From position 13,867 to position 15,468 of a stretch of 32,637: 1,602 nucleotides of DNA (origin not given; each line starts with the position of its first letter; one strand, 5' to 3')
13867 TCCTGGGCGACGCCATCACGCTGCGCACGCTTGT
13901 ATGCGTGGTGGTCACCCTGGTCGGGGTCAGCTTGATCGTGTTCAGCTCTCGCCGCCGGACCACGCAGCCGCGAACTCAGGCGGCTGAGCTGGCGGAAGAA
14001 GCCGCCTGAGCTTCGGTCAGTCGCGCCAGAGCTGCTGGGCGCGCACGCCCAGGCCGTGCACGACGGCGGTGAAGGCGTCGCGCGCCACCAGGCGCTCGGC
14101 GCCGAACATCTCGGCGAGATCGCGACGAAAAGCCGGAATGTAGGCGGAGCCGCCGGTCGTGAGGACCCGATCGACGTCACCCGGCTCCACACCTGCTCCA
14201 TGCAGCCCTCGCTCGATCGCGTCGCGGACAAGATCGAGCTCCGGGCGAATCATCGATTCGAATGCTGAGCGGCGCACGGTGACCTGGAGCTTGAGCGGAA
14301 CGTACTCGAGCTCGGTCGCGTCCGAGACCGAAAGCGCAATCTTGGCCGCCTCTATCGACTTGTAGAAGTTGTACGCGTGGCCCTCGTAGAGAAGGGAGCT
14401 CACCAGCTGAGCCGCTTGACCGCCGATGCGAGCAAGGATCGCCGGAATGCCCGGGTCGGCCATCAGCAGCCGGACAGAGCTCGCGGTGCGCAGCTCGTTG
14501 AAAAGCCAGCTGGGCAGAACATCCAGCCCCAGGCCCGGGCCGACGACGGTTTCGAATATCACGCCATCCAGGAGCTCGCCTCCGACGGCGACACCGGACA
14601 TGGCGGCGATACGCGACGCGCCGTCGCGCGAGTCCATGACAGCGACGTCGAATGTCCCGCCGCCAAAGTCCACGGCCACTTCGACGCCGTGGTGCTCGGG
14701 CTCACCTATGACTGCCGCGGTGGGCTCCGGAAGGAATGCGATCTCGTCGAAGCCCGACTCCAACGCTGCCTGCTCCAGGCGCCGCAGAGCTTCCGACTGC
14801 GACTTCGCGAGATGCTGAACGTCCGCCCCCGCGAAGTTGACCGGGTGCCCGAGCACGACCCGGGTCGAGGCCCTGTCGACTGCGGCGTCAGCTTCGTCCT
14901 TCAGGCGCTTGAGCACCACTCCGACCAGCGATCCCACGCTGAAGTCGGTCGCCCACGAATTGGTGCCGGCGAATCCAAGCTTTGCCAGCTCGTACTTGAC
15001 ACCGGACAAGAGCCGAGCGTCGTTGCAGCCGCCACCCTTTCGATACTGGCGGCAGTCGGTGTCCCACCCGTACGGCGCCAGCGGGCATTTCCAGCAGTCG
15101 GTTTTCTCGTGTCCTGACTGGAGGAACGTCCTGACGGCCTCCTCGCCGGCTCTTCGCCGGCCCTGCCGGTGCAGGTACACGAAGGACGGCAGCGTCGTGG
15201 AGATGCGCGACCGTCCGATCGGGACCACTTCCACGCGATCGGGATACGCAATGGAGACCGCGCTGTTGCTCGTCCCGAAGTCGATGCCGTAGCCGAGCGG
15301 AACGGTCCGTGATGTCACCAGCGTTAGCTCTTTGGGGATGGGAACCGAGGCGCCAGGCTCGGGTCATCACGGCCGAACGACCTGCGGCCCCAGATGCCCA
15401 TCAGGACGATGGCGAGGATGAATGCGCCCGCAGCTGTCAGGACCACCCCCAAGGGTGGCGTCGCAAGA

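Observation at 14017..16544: Operon PaaI thioesterase - 4TM membrane protein - Hsp70 NBD-only protein carrying a Cys4 insertion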

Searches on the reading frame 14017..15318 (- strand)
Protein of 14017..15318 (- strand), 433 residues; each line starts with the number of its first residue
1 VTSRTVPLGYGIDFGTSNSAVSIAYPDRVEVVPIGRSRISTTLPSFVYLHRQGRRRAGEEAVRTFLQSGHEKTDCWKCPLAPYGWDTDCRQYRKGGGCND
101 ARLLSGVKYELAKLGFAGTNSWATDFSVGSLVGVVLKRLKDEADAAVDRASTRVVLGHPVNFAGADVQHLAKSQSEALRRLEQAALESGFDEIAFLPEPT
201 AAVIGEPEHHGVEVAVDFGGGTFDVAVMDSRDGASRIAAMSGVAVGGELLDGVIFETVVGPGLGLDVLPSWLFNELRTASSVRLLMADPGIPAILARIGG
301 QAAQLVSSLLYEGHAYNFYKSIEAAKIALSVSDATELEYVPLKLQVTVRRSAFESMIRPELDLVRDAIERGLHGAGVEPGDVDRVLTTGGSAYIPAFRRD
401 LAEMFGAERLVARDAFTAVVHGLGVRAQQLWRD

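Call 3: search_protein_families(library=pfam, proteins=[window:14017-15318:-], max_evalue=0.1)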
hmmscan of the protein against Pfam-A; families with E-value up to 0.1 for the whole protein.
window:14017-15318:- (433 aa): 2 families
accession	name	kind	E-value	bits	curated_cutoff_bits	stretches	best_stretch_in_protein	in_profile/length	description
PF00012.26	HSP70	-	5.2e-22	78.2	20.6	3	321-427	259-372/599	Hsp70 protein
PF06723.19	MreB_Mbl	-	4.9e-08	32.6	27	2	179-256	110-186/327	MreB/Mbl protein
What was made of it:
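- On Hsp70/actin-fold ATPase NBD (PF00012): PF00012 E = 5e-22 (call 3).
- On Canonical Hsp70 chaperone (DnaK/HscA/HscC): The Pfam HSP70 match stops near model position 372 of 599 (call 3).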

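Call 4: search_protein_families(library=ncbifam, proteins=[window:14017-15318:-], max_evalue=0.1)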
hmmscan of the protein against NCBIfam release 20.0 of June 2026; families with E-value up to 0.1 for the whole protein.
window:14017-15318:- (433 aa): 11 families
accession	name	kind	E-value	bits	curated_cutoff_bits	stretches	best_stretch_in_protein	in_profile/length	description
NF008673.0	PRK11678.1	equivalog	2.1e-30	106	331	2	130-266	128-271/450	molecular chaperone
NF003520.0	PRK05183.1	subfamily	1.3e-25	89.9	620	3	316-431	266-383/621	Fe-S protein assembly chaperone HscA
TIGR01991.1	HscA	equivalog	2.8e-24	85.5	708.55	3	135-259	114-231/600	Fe-S protein assembly chaperone HscA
TIGR02350.1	prok_dnaK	equivalog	3.1e-23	82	822.55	2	11-257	4-230/596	molecular chaperone DnaK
NF001413.0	PRK00290.1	equivalog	1.7e-22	79.6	648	2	11-258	6-232/625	molecular chaperone DnaK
NF009947.0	PRK13411.1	equivalog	1.1e-17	63.4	1002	2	323-408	271-354/662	molecular chaperone DnaK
NF009946.0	PRK13410.1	equivalog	9.2e-17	60.5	1019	2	124-255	108-232/669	molecular chaperone DnaK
NF002399.0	PRK01433.1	equivalog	3.1e-14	52.5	743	1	132-256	122-239/595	Fe-S protein assembly chaperone HscA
NF010539.0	PRK13927.1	subfamily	4.5e-07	29.1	293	1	179-256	116-192/339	rod shape-determining protein MreB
TIGR00904.1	mreB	subfamily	9.1e-07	28.2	365.75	1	179-256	115-191/334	MreB/Mrl family cell shape determining protein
NF010540.1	PRK13929.1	exception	0.00046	19.4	515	1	173-256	109-191/334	rod-share determining protein MreBH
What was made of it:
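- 14017..15318 (-): 433-aa stand-alone Hsp70/actin-fold nucleotide-binding-domain protein with no linker and no substrate-binding domain. It has YegD-type architecture and belongs to the Cys4 subfamily. PF00012 5e-22; NF008673 (YegD) 106 bits against a cutoff of 331 (calls 3, 4).
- On Canonical Hsp70 chaperone (DnaK/HscA/HscC): DnaK and HscA equivalog scores are 80-90 bits against cutoffs of 620-820 (call 4).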

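Call 6: search_protein_families(library=padloc, proteins=[window:14017-15318:-], max_evalue=0.01)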
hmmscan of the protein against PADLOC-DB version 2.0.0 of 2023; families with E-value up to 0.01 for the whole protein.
window:14017-15318:- (433 aa): 0 families

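Call 7: find_homologous_proteins(query=window:14017-15318:-)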
Query window:14017-15318:- (433 aa): 1401 proteins with E <= 0.001 among 8000 candidates; the best 120 are listed.
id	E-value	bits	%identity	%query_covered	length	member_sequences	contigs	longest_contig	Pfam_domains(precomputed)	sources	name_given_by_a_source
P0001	1.8e-284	961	100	100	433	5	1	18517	PF00012.27,PF06723.20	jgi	jgi:hypothetical chaperone protein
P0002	8.9e-262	886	92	100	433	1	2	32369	PF00012.27,PF06723.20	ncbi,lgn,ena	-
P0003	1.9e-261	885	92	100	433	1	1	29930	PF00012.27,PF06723.20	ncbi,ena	-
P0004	2.6e-261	885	92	100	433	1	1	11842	PF00012.27,PF06723.20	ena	-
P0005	5.0e-261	884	92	100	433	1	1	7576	PF00012.27,PF06723.20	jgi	-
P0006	5.6e-261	884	92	100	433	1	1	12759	PF00012.27,PF06723.20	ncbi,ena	-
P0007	6.8e-261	883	92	100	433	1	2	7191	PF00012.27,PF06723.20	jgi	-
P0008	1.5e-260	882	91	100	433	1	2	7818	PF00012.27,PF06723.20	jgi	-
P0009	3.9e-259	878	92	100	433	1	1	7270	PF00012.27,PF06723.20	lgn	-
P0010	3.9e-225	766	80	99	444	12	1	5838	PF00012.27,PF06723.20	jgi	jgi:hypothetical chaperone protein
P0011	4.9e-224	762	80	99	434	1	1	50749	PF00012.27,PF06723.20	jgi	jgi:hypothetical chaperone protein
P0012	7.2e-224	761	78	100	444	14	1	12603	PF00012.27,PF06723.20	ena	-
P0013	1.9e-223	760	79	99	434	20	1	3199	PF00012.27,PF06723.20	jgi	jgi:hypothetical chaperone protein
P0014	2.6e-223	760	79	98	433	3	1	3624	PF00012.27,PF06723.20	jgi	jgi:hypothetical chaperone protein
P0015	2.8e-223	759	78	100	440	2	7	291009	PF00012.27,PF06723.20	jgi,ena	-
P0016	5.0e-223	759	78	100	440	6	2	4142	PF00012.27,PF06723.20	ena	-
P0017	7.0e-223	758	78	100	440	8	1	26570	PF00012.27,PF06723.20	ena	-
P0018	2.6e-222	756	78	100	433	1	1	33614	PF00012.27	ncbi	ncbi:MAG TPA: Hsp70 family protein [Candidatus Dormibacteraeota bacterium]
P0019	4.3e-222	756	80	98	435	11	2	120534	PF00012.27,PF06723.20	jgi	jgi:hypothetical chaperone protein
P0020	5.7e-222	755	79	98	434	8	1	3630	PF00012.27,PF06723.20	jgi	-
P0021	6.0e-222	755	80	99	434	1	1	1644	PF00012.27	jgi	jgi:hypothetical chaperone protein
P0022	3.4e-221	753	79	100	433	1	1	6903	PF00012.27,PF06723.20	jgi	jgi:hypothetical chaperone protein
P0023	1.1e-220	751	78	100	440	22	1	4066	PF00012.27,PF06723.20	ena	-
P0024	1.6e-220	750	80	98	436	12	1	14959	PF00012.27,PF06723.20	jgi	-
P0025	2.2e-220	750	79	98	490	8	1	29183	PF00012.27,PF06723.20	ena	-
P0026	2.7e-220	750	79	98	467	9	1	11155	PF00012.27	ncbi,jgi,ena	-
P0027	4.0e-220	749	77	100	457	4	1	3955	PF00012.27,PF06723.20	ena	-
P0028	6.9e-220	748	77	100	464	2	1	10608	PF00012.27,PF06723.20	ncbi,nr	ncbi:MAG: hypothetical protein E6I58_06590 [Chloroflexi bacterium]|nr:MAG: hypothetical protein E6I5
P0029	7.6e-220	748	77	100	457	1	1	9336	PF00012.27,PF06723.20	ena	-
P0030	8.0e-220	748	78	100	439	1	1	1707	PF00012.27,PF06723.20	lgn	-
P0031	8.3e-220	748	78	98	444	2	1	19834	PF00012.27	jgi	jgi:hypothetical chaperone protein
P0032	1.6e-219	747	79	98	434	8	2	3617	PF00012.27,PF06723.20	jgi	jgi:hypothetical chaperone protein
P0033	3.3e-219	746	79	100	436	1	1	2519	PF00012.27,PF06723.20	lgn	-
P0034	3.6e-219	746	79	100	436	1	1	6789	PF00012.27,PF06723.20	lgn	-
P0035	4.0e-219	746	79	99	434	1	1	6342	PF00012.27,PF06723.20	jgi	jgi:hypothetical chaperone protein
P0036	4.9e-219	745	78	100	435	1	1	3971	PF00012.27,PF06723.20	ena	-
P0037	7.2e-219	745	77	98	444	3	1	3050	PF00012.27,PF06723.20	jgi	-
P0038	9.7e-219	745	77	100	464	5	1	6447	PF00012.27,PF06723.20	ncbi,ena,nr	ncbi:MAG: hypothetical protein E6J05_12310 [Chloroflexi bacterium]|nr:MAG: hypothetical protein E6J0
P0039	1.3e-218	744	77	100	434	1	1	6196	PF00012.27,PF06723.20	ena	-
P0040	1.4e-218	744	79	99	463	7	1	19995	PF00012.27,PF06723.20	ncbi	ncbi:MAG: Hsp70 family protein [Candidatus Dormibacteraceae bacterium]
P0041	1.7e-218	744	78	98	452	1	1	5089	PF00012.27,PF06723.20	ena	-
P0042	1.7e-218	744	78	98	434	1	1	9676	PF00012.27,PF06723.20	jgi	-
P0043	2.5e-218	743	77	100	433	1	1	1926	PF00012.27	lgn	-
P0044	2.6e-218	743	77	100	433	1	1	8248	PF00012.27,PF06723.20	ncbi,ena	-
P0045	2.7e-218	743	79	98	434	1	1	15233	PF00012.27,PF06723.20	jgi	jgi:hypothetical chaperone protein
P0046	3.3e-218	743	78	98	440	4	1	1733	PF00012.27,PF06723.20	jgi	jgi:hypothetical chaperone protein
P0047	3.8e-218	743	78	98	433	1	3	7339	PF00012.27,PF06723.20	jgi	-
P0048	6.4e-218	742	77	100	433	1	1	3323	PF00012.27,PF06723.20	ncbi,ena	-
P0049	7.6e-218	742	78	98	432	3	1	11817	PF00012.27,PF06723.20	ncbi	-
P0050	9.8e-218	741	79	100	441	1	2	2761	PF00012.27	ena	-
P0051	1.1e-217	741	77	100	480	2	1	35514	PF00012.27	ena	-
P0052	1.3e-217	741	79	100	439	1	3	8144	PF00012.27,PF06723.20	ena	-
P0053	1.3e-217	741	78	98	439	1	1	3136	PF00012.27,PF06723.20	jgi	jgi:hypothetical chaperone protein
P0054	1.3e-217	741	80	100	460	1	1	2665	PF00012.27,PF06723.20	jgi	jgi:hypothetical chaperone protein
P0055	1.5e-217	741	78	98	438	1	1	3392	PF00012.27,PF06723.20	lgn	-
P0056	2.3e-217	740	77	100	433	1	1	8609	PF00012.27,PF06723.20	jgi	jgi:hypothetical chaperone protein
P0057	3.3e-217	739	78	100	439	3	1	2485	PF00012.27,PF06723.20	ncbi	-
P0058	3.9e-217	739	77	100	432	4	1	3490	PF00012.27,PF06723.20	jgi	jgi:hypothetical chaperone protein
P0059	4.4e-217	739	78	98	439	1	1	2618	PF00012.27,PF06723.20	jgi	jgi:hypothetical chaperone protein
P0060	4.8e-217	739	78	98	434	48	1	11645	PF00012.27,PF06723.20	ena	-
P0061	5.7e-217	739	78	100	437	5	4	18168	PF00012.27,PF06723.20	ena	-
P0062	6.7e-217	738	78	99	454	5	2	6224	PF00012.27,PF06723.20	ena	-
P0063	6.8e-217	738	77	98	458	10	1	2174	PF00012.27,PF06723.20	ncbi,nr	ncbi:MAG: hypothetical protein E6J40_14730 [Chloroflexi bacterium]|nr:MAG: hypothetical protein E6J4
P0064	7.4e-217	738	78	98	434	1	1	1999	PF00012.27,PF06723.20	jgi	-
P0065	7.6e-217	738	78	99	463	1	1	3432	PF00012.27,PF06723.20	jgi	jgi:hypothetical chaperone protein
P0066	1.2e-216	738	78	99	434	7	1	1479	PF00012.27,PF06723.20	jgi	jgi:hypothetical chaperone protein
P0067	2.1e-216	737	78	100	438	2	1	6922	PF00012.27,PF06723.20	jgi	jgi:hypothetical chaperone protein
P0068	2.4e-216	737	77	100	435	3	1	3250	PF00012.27,PF06723.20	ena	-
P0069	3.9e-216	736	77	99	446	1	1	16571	PF00012.27,PF06723.20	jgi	jgi:hypothetical chaperone protein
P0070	4.0e-216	736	77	100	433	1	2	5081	PF00012.27,PF06723.20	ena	-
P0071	5.3e-216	735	76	100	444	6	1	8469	PF00012.27,PF06723.20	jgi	-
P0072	5.3e-216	735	78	98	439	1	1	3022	PF00012.27,PF06723.20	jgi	jgi:hypothetical chaperone protein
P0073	6.4e-216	735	77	99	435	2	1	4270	PF00012.27,PF06723.20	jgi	jgi:hypothetical chaperone protein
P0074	6.5e-216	735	78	98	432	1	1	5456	PF00012.27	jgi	jgi:hypothetical chaperone protein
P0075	7.0e-216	735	75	100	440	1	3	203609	PF00012.27,PF06723.20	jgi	jgi:hypothetical chaperone protein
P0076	7.5e-216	735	79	98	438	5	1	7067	PF00012.27,PF06723.20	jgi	jgi:hypothetical chaperone protein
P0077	1.1e-215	734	76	100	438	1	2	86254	PF00012.27,PF06723.20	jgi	-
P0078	1.7e-215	734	77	100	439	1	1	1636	PF00012.27,PF06723.20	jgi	jgi:hypothetical chaperone protein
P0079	2.2e-215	733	79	98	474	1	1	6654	PF00012.27,PF06723.20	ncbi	ncbi:MAG: Hsp70 family protein [Candidatus Dormibacteraceae bacterium]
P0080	2.3e-215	733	76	100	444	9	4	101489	PF00012.27,PF06723.20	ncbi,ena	-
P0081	2.4e-215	733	79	100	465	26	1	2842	PF00012.27,PF06723.20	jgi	-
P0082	2.4e-215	733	76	100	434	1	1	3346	PF00012.27,PF06723.20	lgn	-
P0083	2.4e-215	733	78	99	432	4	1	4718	PF00012.27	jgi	jgi:hypothetical chaperone protein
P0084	2.8e-215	733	77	100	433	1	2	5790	PF00012.27,PF06723.20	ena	-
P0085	3.3e-215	733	77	100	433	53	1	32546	PF00012.27,PF06723.20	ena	-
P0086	4.5e-215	732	77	100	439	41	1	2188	PF00012.27,PF06723.20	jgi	-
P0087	4.6e-215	732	77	100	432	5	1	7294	PF00012.27,PF06723.20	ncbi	-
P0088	6.1e-215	732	77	100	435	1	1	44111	PF00012.27,PF06723.20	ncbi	ncbi:MAG: Hsp70 family protein [Candidatus Dormibacteraceae bacterium]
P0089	6.4e-215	732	77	98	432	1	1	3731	PF00012.27,PF06723.20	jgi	jgi:hypothetical chaperone protein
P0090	7.5e-215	732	77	100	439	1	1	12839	PF00012.27,PF06723.20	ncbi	-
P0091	8.5e-215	732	78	100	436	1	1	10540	PF00012.27,PF06723.20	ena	-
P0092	9.2e-215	731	76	100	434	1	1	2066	PF00012.27,PF06723.20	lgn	-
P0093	9.8e-215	731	77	98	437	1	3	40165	PF00012.27,PF06723.20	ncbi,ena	ncbi:MAG TPA: Hsp70 family protein [Candidatus Dormibacteraeota bacterium]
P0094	9.9e-215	731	78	99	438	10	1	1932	PF00012.27,PF06723.20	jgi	jgi:hypothetical chaperone protein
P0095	1.1e-214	731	77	98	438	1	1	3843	PF00012.27,PF06723.20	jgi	jgi:hypothetical chaperone protein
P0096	1.2e-214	731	77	98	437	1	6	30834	PF00012.27,PF06723.20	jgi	jgi:hypothetical chaperone protein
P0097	1.2e-214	731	78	98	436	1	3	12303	PF00012.27,PF06723.20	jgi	jgi:hypothetical chaperone protein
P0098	1.4e-214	731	79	98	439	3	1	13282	PF00012.27,PF06723.20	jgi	jgi:hypothetical chaperone protein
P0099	2.0e-214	730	77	100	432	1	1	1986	PF00012.27,PF06723.20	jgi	jgi:hypothetical chaperone protein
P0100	2.2e-214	730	77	98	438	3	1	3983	PF00012.27,PF06723.20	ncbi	-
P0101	2.8e-214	730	75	99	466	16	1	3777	PF00012.27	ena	-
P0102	4.0e-214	729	77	100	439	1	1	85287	PF00012.27,PF06723.20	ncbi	ncbi:MAG: Hsp70 family protein [Candidatus Dormiibacterota bacterium]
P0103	4.8e-214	729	78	98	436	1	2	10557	PF00012.27,PF06723.20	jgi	jgi:hypothetical chaperone protein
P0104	5.6e-214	729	76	100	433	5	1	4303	PF00012.27,PF06723.20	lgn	-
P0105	7.0e-214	729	76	100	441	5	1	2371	PF00012.27,PF06723.20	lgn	-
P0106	7.2e-214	728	77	98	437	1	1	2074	PF00012.27,PF06723.20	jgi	jgi:hypothetical chaperone protein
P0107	7.2e-214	728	78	100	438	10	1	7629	PF00012.27,PF06723.20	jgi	-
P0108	7.5e-214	728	76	100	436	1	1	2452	PF00012.27,PF06723.20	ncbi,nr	ncbi:MAG TPA: Hsp70 family protein [Patescibacteria group bacterium]|nr:Hsp70 family protein [Patesc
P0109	7.6e-214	728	77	98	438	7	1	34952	PF00012.27,PF06723.20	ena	-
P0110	7.7e-214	728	77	100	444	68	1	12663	PF00012.27,PF06723.20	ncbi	-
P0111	8.3e-214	728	77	100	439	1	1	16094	PF00012.27,PF06723.20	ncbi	-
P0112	8.3e-214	728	76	98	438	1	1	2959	PF00012.27,PF06723.20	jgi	jgi:hypothetical chaperone protein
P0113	9.1e-214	728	78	100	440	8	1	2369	PF00012.27,PF06723.20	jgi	jgi:hypothetical chaperone protein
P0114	1.1e-213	728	75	100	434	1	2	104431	PF00012.27,PF06723.20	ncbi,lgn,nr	ncbi:MAG TPA: Hsp70 family protein [Candidatus Dormibacteraeota bacterium]|nr:Hsp70 family protein [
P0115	1.2e-213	728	77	100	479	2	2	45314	PF00012.27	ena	-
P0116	1.2e-213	728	78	100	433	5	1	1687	PF00012.27,PF06723.20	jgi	-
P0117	2.3e-213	727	78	98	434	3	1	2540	PF00012.27,PF06723.20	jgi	-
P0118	2.3e-213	727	76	100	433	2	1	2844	PF00012.27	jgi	jgi:hypothetical chaperone protein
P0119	2.5e-213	727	77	98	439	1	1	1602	PF00012.27,PF06723.20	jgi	jgi:hypothetical chaperone protein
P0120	2.7e-213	727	76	100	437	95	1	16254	PF00012.27,PF06723.20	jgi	jgi:hypothetical chaperone protein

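Call 8: find_related_loci(query=window:14017-15318:-, collection=genome_contigs, flank=6000)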
Query window:14017-15318:- (433 aa) in genome_contigs; peptide patterns used: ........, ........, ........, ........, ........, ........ (x = any residue, [..] = any of these).
202 stretches matched a pattern; 56 encode a relative of the query (tblastn E <= 1e-3); 55 distinct loci.
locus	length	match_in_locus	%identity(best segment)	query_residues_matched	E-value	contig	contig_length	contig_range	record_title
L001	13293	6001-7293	79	1-431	0e+0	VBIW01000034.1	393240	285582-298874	MAG: Chloroflexi bacterium isolate CF_140 14_0927_12_20cm_scaffold_1, whole genome shotgun sequence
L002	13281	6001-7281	79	5-431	0e+0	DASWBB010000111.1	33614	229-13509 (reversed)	MAG TPA_asm: Candidatus Dormiibacterota bacterium isolate SMAG_U2671 k141_640512, whole genome shotgun sequence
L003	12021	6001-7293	78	1-431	0e+0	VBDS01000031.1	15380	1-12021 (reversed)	MAG: Chloroflexi bacterium isolate CF_6 14_1009_12_40cm_scaffold_5729, whole genome shotgun sequence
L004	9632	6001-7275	79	7-431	0e+0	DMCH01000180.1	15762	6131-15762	MAG TPA_asm: Chloroflexi bacterium isolate UBA10874 contig_360, whole genome shotgun sequence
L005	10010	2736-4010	80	7-431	0e+0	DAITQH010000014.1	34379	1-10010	MAG TPA_asm: Candidatus Dormiibacterota bacterium isolate CTOTU41482 NODE_866_length_34379_cov_8.403420, whole genome sh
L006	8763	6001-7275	80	7-431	0e+0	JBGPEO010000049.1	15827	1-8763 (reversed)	MAG: Candidatus Dormibacteraceae bacterium isolate OBJ_0618_7090110_89 k141_1293389_length_15827_cov_61.0000, whole geno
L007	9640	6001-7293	77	1-431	0e+0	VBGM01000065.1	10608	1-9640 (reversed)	MAG: Chloroflexi bacterium isolate CF_78 14_1009_12_40cm_scaffold_15013, whole genome shotgun sequence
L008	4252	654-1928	79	7-431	0e+0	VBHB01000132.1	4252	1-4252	MAG: Chloroflexi bacterium isolate CF_93 14_0927_12_20cm_scaffold_24609, whole genome shotgun sequence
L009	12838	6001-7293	78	1-431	0e+0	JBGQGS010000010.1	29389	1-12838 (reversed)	MAG: Candidatus Dormibacteraceae bacterium isolate OBJ2_061818_090_21 k141_2194253_length_29389_cov_31.2389, whole genom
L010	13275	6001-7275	78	7-431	0e+0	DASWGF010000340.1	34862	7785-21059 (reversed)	MAG TPA_asm: Candidatus Dormiibacterota bacterium isolate SMAG_U2808 k141_860407, whole genome shotgun sequence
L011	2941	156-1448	76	1-431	0e+0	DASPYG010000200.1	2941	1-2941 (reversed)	MAG TPA_asm: Candidatus Nitrosopolaris sp. isolate SMAG_U11587 k141_2011165, whole genome shotgun sequence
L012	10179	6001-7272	78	8-431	0e+0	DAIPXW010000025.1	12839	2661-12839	MAG TPA_asm: Candidatus Dormiibacterota bacterium isolate CTOTU1572 NODE_45_length_12839_cov_4.948764, whole genome shot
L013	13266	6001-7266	77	7-431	0e+0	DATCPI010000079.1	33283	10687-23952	MAG TPA_asm: Candidatus Dormiibacterota bacterium isolate SMAG_U7223 k141_87399, whole genome shotgun sequence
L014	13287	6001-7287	75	3-431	0e+0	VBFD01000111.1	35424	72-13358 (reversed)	MAG: Chloroflexi bacterium isolate CF_43 14_0929_12_40cm_scaffold_283, whole genome shotgun sequence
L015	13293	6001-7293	76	1-431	0e+0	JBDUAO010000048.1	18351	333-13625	MAG: Candidatus Dormiibacterota bacterium isolate cluster4_bin.193 NODE_5847_length_18351_cov_8.420201, whole genome sho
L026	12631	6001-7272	76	7-431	0e+0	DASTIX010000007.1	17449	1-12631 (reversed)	MAG TPA_asm: Candidatus Dormiibacterota bacterium isolate SMAG_U1209 k141_1189807, whole genome shotgun sequence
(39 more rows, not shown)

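Call 14: find_encoding_contigs(protein=P0002, flank=8000, max_places=4)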
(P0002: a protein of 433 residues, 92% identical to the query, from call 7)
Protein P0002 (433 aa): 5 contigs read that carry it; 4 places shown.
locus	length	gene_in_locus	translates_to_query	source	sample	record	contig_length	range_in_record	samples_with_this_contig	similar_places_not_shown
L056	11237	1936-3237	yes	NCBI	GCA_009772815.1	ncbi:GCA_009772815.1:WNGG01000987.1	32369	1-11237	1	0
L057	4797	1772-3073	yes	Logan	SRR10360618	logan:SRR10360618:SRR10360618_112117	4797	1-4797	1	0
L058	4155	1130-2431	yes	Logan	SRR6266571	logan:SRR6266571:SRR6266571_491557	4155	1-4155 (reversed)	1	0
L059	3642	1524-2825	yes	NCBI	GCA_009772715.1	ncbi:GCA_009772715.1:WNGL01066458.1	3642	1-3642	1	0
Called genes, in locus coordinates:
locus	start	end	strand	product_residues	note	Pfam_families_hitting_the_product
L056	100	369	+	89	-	-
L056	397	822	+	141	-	PF02661:Fic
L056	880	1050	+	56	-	-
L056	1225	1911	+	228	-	-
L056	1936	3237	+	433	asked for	PF06723:MreB_Mbl (faint), PF00012:HSP70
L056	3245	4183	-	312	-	PF00892:EamA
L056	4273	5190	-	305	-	PF08240:ADH_N (weak), PF00107:ADH_zinc_N, PF13602:ADH_zinc_N_2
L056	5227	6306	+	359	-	PF14486:DUF4432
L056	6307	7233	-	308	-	PF02779:Transket_pyr, PF02780:Transketolase_C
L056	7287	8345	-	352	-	PF00676:E1_dh, PF13292:DXP_synthase_N (weak)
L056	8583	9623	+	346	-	-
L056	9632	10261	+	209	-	PF00440:TetR_N, PF17920:TetR_C_16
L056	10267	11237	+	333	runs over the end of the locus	PF01008:IF-2B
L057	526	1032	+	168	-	PF14539:DUF4442 (weak), PF13622:4HBT_3, PF03061:4HBT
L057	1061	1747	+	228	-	-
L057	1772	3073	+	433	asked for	PF06723:MreB_Mbl (faint), PF00012:HSP70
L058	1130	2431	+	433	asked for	PF06723:MreB_Mbl (faint), PF00012:HSP70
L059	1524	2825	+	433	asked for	PF06723:MreB_Mbl (faint), PF00012:HSP70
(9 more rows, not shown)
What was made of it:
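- The same order occurs in three contigs from close relatives (call 14).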

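Call 20: search_protein_representatives(protein=window:14017-15318:-)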
Query: 433 residues. Proteins with E-value up to 0.001 (for the whole library): 8995; up to 1e-10: 1353; up to 1e-30: 164. The best 150 are listed.
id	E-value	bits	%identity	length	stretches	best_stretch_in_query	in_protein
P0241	2.0e-153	527.7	60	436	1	5-431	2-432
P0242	1.6e-118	412.6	53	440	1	10-431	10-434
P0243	7.2e-106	371.0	70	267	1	6-245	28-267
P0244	4.1e-103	361.9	47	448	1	6-430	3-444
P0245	4.7e-98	345.3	43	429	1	5-431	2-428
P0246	2.5e-96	339.6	44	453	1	6-431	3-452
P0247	1.7e-93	330.3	44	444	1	8-427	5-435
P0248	2.6e-93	329.6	45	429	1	5-431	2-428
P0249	9.5e-93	327.8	45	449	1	8-431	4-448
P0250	1.7e-92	326.9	43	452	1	6-431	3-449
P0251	7.1e-92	324.9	42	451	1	5-431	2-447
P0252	3.6e-91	322.6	42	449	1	5-431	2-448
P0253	1.4e-89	317.4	46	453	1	8-431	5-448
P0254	1.6e-88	313.9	64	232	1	203-431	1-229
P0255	1.7e-87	310.5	77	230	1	2-180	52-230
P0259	4.2e-87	309.2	39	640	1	6-431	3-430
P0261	3.7e-85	302.8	42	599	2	199-431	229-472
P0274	4.2e-76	272.9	39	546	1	5-431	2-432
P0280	1.7e-65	238.0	40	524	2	127-433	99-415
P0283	8.0e-63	229.2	36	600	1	10-430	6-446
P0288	2.5e-60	221.0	38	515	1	8-425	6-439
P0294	2.4e-57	211.1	40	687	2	97-431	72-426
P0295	7.1e-57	209.6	36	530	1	7-425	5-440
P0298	1.1e-53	199.1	38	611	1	7-431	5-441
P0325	1.6e-38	149.2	36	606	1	7-427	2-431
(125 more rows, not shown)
